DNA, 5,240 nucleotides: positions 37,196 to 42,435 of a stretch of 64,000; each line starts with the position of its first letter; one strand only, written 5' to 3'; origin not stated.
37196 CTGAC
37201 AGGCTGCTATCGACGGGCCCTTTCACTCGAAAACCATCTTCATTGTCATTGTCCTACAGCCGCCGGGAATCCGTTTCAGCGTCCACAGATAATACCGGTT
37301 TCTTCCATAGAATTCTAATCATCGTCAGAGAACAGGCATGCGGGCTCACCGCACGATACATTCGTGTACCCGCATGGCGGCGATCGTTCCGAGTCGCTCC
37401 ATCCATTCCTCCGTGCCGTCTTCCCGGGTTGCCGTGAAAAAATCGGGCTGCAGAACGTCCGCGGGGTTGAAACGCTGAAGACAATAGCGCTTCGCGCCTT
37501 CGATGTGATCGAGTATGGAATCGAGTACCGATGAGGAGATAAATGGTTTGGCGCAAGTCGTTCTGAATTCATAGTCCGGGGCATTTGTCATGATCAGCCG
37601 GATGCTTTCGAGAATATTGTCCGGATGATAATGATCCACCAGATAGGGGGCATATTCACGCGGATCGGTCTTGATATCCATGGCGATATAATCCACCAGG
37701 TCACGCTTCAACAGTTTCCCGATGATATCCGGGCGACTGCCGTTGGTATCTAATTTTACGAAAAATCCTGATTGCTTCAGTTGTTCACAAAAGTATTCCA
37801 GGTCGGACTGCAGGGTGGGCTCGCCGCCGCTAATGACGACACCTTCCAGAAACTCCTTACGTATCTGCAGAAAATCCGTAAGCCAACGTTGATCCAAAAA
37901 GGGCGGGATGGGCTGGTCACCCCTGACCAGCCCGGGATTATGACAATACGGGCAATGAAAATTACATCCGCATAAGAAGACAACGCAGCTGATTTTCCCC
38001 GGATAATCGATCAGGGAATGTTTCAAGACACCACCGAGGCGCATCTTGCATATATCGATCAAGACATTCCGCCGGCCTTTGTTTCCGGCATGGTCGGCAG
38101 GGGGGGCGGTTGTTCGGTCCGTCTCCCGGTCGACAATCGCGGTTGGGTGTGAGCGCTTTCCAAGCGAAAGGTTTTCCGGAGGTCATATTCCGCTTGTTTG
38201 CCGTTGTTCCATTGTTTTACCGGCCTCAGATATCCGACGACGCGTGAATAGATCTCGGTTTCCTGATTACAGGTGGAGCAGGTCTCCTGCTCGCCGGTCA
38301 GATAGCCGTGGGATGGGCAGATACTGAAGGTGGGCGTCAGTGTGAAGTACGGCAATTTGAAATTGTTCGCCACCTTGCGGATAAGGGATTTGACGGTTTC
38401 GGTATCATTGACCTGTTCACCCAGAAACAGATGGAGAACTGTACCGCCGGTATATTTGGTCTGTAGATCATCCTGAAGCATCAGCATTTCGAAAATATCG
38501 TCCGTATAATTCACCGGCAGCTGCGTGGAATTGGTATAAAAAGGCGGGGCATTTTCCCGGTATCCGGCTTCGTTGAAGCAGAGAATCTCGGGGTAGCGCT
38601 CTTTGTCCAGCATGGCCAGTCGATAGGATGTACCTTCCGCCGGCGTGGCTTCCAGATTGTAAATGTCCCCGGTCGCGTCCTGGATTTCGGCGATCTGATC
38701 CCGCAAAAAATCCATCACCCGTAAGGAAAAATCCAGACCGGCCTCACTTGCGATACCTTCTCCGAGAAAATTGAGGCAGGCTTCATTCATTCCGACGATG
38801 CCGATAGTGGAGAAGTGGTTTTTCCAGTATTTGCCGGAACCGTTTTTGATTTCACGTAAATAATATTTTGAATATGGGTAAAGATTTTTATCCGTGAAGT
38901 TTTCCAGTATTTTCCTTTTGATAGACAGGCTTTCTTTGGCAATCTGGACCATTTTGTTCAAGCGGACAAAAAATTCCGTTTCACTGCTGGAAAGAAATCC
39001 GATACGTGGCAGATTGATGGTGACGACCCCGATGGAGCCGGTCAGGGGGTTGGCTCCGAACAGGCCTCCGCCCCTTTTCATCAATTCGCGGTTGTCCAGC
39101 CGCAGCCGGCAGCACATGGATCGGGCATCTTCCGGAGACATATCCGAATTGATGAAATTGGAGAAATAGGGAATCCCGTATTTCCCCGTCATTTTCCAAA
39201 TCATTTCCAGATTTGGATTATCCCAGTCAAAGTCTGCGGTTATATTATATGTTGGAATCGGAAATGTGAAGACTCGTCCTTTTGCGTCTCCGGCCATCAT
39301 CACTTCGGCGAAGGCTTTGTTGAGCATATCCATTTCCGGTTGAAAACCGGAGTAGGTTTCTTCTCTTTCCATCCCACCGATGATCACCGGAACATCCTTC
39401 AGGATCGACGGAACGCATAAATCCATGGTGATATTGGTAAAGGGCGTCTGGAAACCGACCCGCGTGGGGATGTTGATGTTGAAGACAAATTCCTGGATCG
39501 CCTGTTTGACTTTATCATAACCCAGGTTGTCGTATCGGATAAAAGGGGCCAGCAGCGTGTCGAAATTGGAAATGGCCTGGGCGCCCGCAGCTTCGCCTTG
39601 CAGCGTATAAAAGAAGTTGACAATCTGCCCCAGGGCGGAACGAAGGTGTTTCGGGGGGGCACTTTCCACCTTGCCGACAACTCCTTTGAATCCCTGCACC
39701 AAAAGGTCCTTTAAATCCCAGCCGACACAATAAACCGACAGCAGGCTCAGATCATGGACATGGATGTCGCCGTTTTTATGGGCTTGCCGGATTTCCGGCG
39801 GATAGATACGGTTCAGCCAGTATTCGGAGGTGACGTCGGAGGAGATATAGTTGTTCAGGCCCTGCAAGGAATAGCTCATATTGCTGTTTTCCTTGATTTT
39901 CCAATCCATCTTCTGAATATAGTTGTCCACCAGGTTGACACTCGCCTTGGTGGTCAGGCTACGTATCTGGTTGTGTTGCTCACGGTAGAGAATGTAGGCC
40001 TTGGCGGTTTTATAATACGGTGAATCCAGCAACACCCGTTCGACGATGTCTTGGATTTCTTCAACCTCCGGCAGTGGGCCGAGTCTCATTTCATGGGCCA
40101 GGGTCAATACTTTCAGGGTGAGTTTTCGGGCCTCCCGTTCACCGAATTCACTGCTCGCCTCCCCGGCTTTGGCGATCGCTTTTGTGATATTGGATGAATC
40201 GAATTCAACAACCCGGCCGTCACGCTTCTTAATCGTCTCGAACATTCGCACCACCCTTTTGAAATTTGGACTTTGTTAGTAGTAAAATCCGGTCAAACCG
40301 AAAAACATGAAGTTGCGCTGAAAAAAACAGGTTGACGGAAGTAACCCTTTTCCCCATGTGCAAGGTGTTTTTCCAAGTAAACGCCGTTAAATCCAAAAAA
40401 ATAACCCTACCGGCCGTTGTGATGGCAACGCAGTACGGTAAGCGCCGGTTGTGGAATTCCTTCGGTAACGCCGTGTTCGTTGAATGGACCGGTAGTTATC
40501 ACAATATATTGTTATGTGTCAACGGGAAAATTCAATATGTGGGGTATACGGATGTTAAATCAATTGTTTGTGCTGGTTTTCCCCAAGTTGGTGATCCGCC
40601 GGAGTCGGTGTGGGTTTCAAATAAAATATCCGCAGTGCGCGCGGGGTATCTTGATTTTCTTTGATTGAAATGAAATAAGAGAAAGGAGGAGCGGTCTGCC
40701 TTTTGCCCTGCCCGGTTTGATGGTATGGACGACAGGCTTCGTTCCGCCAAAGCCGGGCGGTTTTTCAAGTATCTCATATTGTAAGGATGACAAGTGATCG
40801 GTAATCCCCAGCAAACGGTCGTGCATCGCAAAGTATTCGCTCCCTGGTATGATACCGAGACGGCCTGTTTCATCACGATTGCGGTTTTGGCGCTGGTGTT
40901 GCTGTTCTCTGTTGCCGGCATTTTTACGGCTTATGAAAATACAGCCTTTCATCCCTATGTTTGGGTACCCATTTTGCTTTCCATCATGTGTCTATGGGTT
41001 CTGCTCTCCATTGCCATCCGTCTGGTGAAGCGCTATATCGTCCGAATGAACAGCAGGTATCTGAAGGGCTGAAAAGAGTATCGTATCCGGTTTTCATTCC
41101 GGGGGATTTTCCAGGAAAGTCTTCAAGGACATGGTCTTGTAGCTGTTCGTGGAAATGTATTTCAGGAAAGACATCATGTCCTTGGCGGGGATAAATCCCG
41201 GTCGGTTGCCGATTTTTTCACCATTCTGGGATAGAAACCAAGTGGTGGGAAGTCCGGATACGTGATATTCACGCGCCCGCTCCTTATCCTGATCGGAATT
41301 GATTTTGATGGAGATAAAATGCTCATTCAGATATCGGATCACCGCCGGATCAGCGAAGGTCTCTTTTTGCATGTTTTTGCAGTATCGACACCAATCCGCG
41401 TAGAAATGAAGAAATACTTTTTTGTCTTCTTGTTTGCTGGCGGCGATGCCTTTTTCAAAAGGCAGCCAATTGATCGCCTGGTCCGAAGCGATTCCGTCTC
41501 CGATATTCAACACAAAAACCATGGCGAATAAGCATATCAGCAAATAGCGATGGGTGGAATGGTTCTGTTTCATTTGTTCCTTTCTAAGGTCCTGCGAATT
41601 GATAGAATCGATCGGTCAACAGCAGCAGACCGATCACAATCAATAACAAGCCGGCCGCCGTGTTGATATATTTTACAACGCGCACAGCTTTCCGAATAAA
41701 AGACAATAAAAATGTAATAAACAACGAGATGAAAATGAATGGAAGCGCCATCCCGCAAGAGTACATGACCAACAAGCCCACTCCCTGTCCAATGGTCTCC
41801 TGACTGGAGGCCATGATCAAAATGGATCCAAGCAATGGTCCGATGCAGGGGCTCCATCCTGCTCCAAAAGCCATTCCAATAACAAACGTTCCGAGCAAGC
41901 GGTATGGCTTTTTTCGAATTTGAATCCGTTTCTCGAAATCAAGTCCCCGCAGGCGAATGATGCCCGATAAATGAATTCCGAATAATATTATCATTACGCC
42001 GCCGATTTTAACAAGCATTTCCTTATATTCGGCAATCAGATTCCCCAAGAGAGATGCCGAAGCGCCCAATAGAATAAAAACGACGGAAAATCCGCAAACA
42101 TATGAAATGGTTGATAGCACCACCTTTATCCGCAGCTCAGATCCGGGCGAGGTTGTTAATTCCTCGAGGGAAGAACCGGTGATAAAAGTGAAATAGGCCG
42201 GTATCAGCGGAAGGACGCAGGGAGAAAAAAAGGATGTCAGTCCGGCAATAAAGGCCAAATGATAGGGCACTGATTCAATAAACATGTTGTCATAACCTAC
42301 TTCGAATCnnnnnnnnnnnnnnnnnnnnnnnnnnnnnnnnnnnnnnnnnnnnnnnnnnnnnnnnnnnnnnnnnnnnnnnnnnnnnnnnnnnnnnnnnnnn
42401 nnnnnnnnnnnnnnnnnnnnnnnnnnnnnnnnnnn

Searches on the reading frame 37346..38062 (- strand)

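Call 50: search_protein_families(library=pfam, proteins=[window:37346-38062:-], max_evalue=0.001)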
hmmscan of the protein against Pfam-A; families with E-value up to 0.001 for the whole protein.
window:37346-38062:- (238 aa): 2 families
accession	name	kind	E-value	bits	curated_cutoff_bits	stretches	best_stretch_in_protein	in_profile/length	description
PF04055.27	Radical_SAM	-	5.2e-18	66.2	29.5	1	28-157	2-136/166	Radical SAM superfamily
PF13353.11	Fer4_12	-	4.5e-08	33.9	22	1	24-98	6-80/137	4Fe-4S single cluster domain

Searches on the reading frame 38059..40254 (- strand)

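Call 51: search_protein_families(library=pfam, proteins=[window:38059-40254:-], max_evalue=0.001)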
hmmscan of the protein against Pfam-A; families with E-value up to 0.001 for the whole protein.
window:38059-40254:- (731 aa): 2 families
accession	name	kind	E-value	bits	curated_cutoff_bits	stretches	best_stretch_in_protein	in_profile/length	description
PF13597.11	NRDD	-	6.9e-199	662.6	26.2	1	122-696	1-562/562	Anaerobic ribonucleoside-triphosphate reductase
PF03477.21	ATP-cone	-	2.9e-22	79.4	25.8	1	7-95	2-87/88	ATP cone domain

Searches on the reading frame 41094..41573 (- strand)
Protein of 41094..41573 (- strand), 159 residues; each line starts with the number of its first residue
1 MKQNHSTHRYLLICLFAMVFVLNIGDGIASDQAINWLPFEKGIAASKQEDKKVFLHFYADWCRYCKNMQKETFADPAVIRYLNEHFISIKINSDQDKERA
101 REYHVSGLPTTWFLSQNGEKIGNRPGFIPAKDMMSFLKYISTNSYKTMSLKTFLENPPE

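Call 51: search_protein_families(library=pfam, proteins=[window:41094-41573:-], max_evalue=0.001)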
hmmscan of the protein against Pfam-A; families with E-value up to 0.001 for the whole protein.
window:41094-41573:- (159 aa): 5 families
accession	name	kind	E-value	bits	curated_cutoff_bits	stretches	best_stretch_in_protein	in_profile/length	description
PF13098.12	Thioredoxin_2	-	6.1e-17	62.3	27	1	47-134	2-101/104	Thioredoxin-like domain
PF03190.21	Thioredox_DsbH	-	3.8e-14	53.4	27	1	31-96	17-83/163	Protein of unknown function, DUF255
PF00085.26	Thioredoxin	-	3.9e-12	46.5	23.5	1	47-138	15-102/103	Thioredoxin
PF13899.12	Thioredoxin_7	-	1.3e-11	44.9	27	1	36-114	2-81/83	Thioredoxin-like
PF00578.27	AhpC-TSA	-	2.1e-05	24.9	26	0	43-68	18-44/124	AhpC/TSA family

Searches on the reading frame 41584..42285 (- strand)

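Call 51: search_protein_families(library=pfam, proteins=[window:41584-42285:-], max_evalue=0.001)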
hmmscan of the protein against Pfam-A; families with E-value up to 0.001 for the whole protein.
window:41584-42285:- (233 aa): 2 families
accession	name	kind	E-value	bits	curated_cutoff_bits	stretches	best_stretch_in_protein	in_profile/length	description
PF02683.22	DsbD_TM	-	2.3e-17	63.5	27.1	1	11-223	8-215/219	Cytochrome C biogenesis protein transmembrane domain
PF01810.24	LysE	-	5.6e-05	23.1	25.6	0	167-225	132-192/193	LysE type translocator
